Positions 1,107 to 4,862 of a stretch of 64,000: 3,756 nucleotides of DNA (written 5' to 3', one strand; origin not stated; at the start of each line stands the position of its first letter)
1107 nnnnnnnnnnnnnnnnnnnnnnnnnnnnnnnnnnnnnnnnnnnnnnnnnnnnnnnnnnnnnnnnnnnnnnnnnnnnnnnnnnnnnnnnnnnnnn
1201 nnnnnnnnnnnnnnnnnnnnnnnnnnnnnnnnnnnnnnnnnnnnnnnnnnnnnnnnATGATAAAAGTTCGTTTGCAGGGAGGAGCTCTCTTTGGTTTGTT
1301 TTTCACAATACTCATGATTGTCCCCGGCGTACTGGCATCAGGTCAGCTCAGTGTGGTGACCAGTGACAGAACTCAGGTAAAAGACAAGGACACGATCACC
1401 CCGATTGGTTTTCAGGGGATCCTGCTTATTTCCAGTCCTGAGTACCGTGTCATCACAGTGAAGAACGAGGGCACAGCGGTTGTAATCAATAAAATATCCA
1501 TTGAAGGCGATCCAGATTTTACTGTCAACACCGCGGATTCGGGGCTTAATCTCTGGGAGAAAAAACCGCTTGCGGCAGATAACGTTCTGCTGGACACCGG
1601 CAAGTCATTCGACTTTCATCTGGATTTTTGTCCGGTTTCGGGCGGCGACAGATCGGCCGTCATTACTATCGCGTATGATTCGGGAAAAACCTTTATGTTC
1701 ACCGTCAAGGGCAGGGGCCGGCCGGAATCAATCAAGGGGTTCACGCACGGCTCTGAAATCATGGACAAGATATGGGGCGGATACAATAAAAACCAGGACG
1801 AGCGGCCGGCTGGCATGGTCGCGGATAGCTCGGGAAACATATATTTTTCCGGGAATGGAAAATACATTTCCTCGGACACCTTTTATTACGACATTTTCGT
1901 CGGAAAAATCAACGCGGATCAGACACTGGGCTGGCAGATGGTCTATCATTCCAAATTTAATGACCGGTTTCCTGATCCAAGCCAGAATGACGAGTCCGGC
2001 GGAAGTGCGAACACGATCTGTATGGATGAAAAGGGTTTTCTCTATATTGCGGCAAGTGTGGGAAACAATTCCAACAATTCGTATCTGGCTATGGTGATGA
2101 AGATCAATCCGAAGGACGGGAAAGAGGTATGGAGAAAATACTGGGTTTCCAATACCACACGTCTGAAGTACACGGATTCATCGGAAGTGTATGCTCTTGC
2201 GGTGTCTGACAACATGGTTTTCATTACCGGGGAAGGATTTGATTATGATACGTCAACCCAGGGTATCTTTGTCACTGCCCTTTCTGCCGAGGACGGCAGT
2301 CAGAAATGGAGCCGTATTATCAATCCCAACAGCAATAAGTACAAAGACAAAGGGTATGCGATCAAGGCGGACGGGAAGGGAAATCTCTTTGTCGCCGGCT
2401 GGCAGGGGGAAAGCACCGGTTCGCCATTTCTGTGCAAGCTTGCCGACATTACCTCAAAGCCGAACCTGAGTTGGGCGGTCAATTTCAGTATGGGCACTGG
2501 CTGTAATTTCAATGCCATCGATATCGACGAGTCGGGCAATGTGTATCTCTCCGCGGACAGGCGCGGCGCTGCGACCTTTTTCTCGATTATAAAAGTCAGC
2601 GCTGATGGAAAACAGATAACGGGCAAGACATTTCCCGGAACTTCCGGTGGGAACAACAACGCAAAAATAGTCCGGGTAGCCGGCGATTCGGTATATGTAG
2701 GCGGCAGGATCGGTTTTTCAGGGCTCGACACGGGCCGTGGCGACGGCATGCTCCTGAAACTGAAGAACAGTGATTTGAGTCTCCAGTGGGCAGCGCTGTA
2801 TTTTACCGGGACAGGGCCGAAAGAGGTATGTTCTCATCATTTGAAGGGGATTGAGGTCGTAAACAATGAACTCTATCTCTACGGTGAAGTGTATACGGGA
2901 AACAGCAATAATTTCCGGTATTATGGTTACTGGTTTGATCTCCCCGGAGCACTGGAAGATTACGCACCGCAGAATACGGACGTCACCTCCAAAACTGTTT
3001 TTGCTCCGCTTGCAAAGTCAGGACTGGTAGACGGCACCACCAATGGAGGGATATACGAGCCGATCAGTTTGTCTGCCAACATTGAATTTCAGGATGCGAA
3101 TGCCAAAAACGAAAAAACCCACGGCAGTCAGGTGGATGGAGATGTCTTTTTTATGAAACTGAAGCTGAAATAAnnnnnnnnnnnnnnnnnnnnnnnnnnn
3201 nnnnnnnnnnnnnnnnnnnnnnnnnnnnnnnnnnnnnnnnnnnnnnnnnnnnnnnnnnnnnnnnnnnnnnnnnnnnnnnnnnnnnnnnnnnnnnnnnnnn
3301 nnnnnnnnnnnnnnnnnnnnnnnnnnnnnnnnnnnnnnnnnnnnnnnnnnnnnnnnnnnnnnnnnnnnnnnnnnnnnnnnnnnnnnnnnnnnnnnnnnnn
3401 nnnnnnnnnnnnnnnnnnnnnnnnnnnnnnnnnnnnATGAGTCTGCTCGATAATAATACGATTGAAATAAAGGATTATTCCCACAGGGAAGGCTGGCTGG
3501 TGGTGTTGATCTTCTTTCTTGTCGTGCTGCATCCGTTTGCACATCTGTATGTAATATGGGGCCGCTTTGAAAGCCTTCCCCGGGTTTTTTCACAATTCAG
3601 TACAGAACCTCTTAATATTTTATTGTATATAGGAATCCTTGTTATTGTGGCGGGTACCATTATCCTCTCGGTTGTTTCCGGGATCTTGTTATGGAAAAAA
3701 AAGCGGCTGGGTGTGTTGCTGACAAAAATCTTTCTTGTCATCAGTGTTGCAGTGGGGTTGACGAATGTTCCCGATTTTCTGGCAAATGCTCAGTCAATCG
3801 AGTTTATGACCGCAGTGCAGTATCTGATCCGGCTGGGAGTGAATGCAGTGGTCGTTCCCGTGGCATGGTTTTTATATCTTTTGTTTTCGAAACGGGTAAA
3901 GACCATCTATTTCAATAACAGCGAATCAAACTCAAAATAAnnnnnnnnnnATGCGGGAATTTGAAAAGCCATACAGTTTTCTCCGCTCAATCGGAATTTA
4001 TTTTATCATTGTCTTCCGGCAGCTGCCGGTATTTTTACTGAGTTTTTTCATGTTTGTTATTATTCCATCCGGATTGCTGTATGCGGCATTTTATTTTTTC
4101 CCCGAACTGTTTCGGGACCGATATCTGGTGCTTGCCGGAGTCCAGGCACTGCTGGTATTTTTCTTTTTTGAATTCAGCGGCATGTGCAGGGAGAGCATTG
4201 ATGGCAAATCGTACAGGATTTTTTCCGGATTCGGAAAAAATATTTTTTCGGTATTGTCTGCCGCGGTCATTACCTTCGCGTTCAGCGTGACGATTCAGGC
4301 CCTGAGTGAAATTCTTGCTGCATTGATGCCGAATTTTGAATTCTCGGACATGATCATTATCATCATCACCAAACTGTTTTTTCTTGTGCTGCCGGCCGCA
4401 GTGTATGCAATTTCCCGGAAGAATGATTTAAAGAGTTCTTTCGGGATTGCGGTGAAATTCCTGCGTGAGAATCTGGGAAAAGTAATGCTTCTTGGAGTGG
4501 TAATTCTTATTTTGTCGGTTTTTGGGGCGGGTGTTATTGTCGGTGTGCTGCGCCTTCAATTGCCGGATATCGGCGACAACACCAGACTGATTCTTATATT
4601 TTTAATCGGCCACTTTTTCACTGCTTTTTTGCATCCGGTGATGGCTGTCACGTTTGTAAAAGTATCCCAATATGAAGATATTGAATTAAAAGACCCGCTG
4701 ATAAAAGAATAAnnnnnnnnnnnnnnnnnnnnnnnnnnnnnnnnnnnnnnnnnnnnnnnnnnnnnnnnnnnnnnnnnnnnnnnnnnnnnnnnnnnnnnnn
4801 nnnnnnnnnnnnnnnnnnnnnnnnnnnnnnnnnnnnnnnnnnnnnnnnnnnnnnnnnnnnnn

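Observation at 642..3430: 120-bp direct repeat (about 96% identical) carrying a sigma70-like promoter placed in front of two different genes and bracketing a 2.5-kb segment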

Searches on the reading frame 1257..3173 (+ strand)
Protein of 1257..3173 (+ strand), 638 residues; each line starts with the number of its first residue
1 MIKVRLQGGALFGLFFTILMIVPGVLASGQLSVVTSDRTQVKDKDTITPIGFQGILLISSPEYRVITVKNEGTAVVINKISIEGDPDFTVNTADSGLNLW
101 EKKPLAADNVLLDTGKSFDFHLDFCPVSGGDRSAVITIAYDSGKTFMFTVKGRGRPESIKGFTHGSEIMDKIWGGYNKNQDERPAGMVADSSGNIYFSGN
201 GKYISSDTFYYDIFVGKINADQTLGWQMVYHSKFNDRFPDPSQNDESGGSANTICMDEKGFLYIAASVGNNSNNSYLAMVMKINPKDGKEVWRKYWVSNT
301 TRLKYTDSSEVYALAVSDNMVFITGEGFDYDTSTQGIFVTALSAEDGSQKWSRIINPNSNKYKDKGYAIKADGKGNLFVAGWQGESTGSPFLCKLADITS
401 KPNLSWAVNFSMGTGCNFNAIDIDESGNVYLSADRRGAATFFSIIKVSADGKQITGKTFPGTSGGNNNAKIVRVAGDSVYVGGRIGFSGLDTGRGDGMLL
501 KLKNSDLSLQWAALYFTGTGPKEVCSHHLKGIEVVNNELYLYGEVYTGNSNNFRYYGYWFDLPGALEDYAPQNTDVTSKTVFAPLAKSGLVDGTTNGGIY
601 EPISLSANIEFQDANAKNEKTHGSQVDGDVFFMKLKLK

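Call 9: search_protein_families(library=pfam, proteins=[window:1257-3173:+], max_evalue=0.01)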
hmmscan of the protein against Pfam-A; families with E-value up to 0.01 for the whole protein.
window:1257-3173:+ (638 aa): 2 families
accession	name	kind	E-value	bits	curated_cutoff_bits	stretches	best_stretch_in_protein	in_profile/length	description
PF13360.13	PQQ_2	-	0.00062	19.9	27.6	1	280-352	45-98/233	Outer membrane protein assembly factor BamB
PF07494.17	Reg_prop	-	0.0024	18.3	20.4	0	247-265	3-21/24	Two component regulator propeller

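Call 12: find_encoding_contigs(protein=window:1257-3173:+, flank=6000, max_places=10)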
Protein window:1257-3173:+ (638 aa): 1 contig read that carries it; 1 place shown.
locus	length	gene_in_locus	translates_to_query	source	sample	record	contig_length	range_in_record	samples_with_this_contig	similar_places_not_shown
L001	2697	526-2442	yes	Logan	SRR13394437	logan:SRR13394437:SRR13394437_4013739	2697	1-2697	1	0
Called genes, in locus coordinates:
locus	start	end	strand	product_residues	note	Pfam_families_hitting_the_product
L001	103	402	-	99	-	-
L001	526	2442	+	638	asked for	-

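Call 23: find_homologous_proteins(query=window:1257-3170:+, max_evalue=0.001)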
Query window:1257-3170:+ (638 aa): 32 proteins with E <= 0.001 among 8000 candidates.
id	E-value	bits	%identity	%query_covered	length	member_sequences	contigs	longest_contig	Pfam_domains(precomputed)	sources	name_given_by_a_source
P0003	0.0e+0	1458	100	100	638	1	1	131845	-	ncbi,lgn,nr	ncbi:MAG: hypothetical protein JW904_12780 [Spirochaetales bacterium]|nr:hypothetical protein [Spiro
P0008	0.0e+0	1131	76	100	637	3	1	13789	-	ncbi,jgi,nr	ncbi:MAG: hypothetical protein EHM28_00835 [Spirochaetaceae bacterium]|nr:MAG: hypothetical protein 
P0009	0.0e+0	1025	68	98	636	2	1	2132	-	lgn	-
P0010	0.0e+0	1014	67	100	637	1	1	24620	-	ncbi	ncbi:MAG: hypothetical protein AB1798_00370 [Spirochaetota bacterium]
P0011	8.0e-285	964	65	97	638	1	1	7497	-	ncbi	-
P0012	1.1e-278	944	65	97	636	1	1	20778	PF06739.18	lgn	-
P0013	5.2e-258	876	64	91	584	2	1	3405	-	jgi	jgi:hypothetical protein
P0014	4.2e-253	860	69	82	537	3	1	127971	-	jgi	jgi:hypothetical protein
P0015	3.6e-252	857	59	98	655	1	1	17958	-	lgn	-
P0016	3.0e-234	797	63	82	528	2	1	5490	-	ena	-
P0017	2.3e-218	745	70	71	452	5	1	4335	-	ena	-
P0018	8.2e-180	617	51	86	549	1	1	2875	-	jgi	jgi:hypothetical protein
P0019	4.5e-174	598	50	85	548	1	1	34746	-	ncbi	-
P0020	1.1e-163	564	46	91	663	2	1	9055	-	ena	-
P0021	5.4e-138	479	42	91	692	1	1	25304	-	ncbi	-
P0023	1.9e-113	398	39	92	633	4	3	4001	PF06739.18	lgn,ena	-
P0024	2.9e-113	398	39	84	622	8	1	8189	PF06739.18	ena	-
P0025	8.2e-107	376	38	84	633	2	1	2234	PF13360.14,PF06739.18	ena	-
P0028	6.6e-100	353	40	73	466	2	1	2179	PF13360.14,PF06739.18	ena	-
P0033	1.3e-11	62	24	48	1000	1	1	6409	PF18962.8,PF06739.18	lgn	-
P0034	1.0e-9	55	21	48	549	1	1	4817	PF18962.8,PF06739.18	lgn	-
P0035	3.9e-8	50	24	38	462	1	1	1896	PF25293.2,PF06739.18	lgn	-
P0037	2.4e-4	38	27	48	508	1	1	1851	PF06739.18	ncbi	-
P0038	5.3e-4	37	24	42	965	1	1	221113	PF07679.23,PF07494.18,PF13927.13,PF01436.28,PF06739.18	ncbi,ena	-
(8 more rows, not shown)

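Call 25: find_encoding_contigs(protein=P0008, flank=8000, max_places=4)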
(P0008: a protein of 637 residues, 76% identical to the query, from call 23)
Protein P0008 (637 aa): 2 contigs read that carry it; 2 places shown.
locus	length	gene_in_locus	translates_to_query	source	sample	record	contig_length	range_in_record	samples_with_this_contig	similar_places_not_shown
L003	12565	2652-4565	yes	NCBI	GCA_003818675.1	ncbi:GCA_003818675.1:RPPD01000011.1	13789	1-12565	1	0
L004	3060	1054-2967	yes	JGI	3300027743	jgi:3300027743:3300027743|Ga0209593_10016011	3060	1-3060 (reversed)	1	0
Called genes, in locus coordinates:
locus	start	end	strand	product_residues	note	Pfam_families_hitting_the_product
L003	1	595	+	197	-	PF00348:polyprenyl_synt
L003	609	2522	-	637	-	PF13292:DXP_synthase_N, PF00456:Transketolase_N (faint), PF02779:Transket_pyr, PF02780:Transketolase_C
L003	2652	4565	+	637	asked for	-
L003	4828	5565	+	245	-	PF00657:Lipase_GDSL, PF13472:Lipase_GDSL_2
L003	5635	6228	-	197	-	-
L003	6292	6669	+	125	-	-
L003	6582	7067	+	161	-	-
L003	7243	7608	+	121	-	-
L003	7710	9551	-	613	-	PF00664:ABC_membrane, PF13401:AAA_22 (faint), PF00005:ABC_tran, PF02463:SMC_N (faint), PF13304:AAA_21 (faint)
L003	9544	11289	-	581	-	PF00664:ABC_membrane, PF02463:SMC_N (faint), PF00005:ABC_tran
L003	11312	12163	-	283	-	-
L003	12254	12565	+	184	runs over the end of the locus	-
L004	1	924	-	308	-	?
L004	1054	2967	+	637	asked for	-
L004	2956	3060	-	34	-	?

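Call 26: find_encoding_contigs(protein=P0010, flank=8000, max_places=4)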
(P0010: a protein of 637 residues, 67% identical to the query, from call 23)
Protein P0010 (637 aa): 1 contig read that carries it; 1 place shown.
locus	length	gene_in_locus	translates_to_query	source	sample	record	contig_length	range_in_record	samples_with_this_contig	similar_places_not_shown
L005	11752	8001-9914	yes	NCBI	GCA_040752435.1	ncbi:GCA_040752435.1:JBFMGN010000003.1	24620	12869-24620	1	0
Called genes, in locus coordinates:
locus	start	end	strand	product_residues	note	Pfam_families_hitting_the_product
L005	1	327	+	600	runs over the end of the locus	PF21804:Transposase_29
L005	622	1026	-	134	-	PF05168:HEPN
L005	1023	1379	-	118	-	PF01909:NTP_transf_2, PF18765:Polbeta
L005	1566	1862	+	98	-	-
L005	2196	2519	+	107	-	-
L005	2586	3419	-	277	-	PF00106:adh_short, PF08659:KR, PF13561:adh_short_C2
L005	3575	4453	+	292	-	PF00106:adh_short, PF08659:KR, PF13561:adh_short_C2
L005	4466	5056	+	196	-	PF00440:TetR_N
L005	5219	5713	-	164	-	-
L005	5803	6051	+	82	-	-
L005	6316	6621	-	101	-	PF01170:UPF0020 (weak), PF01209:Ubie_methyltran, PF08241:Methyltransf_11, PF08242:Methyltransf_12, PF13489:Methyltransf_23, PF13649:Methyltransf_25, PF13847:Methyltransf_31, PF05148:Methyltransf_8 (weak)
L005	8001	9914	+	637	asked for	-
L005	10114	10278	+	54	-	-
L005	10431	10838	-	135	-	PF13487:HD_5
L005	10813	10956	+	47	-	-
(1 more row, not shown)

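Call 27: find_encoding_contigs(protein=P0014, flank=8000, max_places=4)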
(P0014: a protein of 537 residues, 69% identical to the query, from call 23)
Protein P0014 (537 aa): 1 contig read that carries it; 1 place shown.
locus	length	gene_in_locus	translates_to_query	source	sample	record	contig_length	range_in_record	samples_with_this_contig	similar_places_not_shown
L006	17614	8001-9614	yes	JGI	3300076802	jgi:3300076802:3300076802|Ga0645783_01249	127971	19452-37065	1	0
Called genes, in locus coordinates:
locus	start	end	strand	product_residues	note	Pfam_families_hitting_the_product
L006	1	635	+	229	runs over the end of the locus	-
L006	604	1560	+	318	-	PF00265:TK (faint)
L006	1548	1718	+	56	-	-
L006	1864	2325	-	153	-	-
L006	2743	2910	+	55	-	-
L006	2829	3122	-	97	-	-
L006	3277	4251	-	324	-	PF00571:CBS (weak), PF01769:MgtE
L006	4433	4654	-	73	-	-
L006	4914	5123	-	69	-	-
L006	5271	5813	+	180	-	-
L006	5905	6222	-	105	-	-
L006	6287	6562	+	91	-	-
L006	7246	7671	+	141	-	-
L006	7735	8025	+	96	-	-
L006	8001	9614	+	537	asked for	-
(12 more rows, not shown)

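Call 59: find_encoding_contigs(protein=P0012, flank=6000, max_places=3)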
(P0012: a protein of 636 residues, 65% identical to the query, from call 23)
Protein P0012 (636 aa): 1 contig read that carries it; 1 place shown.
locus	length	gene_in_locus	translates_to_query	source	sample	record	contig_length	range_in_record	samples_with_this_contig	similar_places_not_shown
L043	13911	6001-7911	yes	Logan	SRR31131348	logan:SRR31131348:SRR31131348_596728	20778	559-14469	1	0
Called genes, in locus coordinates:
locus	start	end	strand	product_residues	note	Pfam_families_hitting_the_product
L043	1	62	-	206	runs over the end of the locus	?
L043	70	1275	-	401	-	PF13439:Glyco_transf_4 (weak), PF13579:Glyco_trans_4_4 (weak), PF00534:Glycos_transf_1, PF13692:Glyco_trans_1_4, PF13524:Glyco_trans_1_2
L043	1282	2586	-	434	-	PF23019:DUF7033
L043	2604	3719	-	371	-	PF01041:DegT_DnrJ_EryC1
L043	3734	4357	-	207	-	PF25087:GMPPB_C (faint), PF25084:LbH_EIF2B (weak), PF00132:Hexapep, PF14602:Hexapep_2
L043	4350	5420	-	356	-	PF01408:GFO_IDH_MocA, PF22725:GFO_IDH_MocA_C3, PF02894:GFO_IDH_MocA_C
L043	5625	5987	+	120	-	PF16697:Yop-YscD_cpl, PF00498:FHA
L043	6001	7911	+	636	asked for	PF06739:SBBP (faint)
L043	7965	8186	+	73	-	PF09720:Unstab_antitox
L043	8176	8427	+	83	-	-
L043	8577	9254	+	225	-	PF00072:Response_reg, PF00486:Trans_reg_C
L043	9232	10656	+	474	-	PF00672:HAMP (weak), PF00512:HisKA, PF02518:HATPase_c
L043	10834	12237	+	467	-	-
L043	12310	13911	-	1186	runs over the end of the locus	PF01855:POR_N, PF17147:PFOR_II, PF01558:POR, PF10371:EKR, PF12838:Fer4_7, PF13183:Fer4_8 (weak), PF13187:Fer4_9 (weak), PF13237:Fer4_10, +6 more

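Call 60: find_encoding_contigs(protein=P0011, flank=6000, max_places=3)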
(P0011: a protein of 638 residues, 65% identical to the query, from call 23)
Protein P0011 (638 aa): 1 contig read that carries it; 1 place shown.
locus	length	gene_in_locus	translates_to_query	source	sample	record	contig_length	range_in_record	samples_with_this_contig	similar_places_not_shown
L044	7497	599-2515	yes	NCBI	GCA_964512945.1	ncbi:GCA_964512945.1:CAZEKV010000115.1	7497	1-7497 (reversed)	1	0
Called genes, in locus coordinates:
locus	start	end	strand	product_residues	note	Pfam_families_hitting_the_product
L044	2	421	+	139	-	?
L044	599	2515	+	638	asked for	-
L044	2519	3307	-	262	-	PF04909:Amidohydro_2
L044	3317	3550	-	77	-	-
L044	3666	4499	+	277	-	PF02511:Thy1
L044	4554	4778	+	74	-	-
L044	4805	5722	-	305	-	PF12706:Lactamase_B_2 (faint)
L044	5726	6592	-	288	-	PF08668:HDOD, PF01966:HD (weak)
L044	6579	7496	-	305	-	?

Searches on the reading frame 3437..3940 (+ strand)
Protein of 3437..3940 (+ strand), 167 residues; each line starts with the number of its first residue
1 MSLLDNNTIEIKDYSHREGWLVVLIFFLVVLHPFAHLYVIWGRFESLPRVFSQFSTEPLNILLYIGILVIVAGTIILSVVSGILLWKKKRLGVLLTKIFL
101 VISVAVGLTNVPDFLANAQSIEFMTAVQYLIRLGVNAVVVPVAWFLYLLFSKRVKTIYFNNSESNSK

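Call 9: search_protein_families(library=pfam, proteins=[window:3437-3940:+], max_evalue=0.01)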
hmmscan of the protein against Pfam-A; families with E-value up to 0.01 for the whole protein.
window:3437-3940:+ (167 aa): 1 family
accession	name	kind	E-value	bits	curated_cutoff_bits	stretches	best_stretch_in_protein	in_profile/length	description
PF10754.15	DUF2569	-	9e-07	29.9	26.5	1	19-158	6-142/143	Protein of unknown function (DUF2569)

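Call 11: find_encoding_contigs(protein=window:3437-3940:+, flank=6000, max_places=10)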
Protein window:3437-3940:+ (167 aa): no gene with exactly this product is on record in the collection.

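Call 20: find_homologous_proteins(query=window:3437-3940:+, max_evalue=0.001)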
Query window:3437-3940:+ (167 aa): 1 proteins with E <= 0.001 among 376 candidates.
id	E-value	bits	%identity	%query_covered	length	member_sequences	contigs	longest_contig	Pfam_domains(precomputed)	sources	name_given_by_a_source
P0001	2.0e-99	348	100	100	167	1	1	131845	PF10754.16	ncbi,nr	ncbi:MAG: DUF2569 family protein [Spirochaetales bacterium]|nr:DUF2569 family protein [Spirochaetale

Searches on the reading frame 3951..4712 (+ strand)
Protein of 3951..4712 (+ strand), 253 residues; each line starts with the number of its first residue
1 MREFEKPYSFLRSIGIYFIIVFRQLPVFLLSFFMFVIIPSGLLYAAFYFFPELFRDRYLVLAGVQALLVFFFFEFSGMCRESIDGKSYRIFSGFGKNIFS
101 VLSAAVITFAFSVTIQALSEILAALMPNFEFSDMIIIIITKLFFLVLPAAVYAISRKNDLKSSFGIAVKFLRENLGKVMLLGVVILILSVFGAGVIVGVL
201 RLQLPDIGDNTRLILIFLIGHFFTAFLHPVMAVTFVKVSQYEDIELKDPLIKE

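Call 9: search_protein_families(library=pfam, proteins=[window:3951-4712:+], max_evalue=0.01)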
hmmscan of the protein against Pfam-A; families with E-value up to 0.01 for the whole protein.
window:3951-4712:+ (253 aa): 0 families

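Call 15: find_encoding_contigs(protein=window:3951-4712:+, flank=10000, max_places=10)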
Protein window:3951-4712:+ (253 aa): 1 contig read that carries it; 1 place shown.
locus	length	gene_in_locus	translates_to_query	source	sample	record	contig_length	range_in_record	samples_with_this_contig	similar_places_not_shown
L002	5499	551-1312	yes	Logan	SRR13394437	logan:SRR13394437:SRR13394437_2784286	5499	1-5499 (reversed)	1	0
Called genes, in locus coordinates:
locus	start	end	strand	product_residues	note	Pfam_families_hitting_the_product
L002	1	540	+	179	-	?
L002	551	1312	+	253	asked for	-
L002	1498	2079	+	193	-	PF00160:Pro_isomerase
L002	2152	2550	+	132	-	PF00903:Glyoxalase, PF12681:Glyoxalase_2 (weak), PF18029:Glyoxalase_6 (weak)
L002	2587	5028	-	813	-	PF13377:Peripla_BP_3, PF00512:HisKA, PF02518:HATPase_c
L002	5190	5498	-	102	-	?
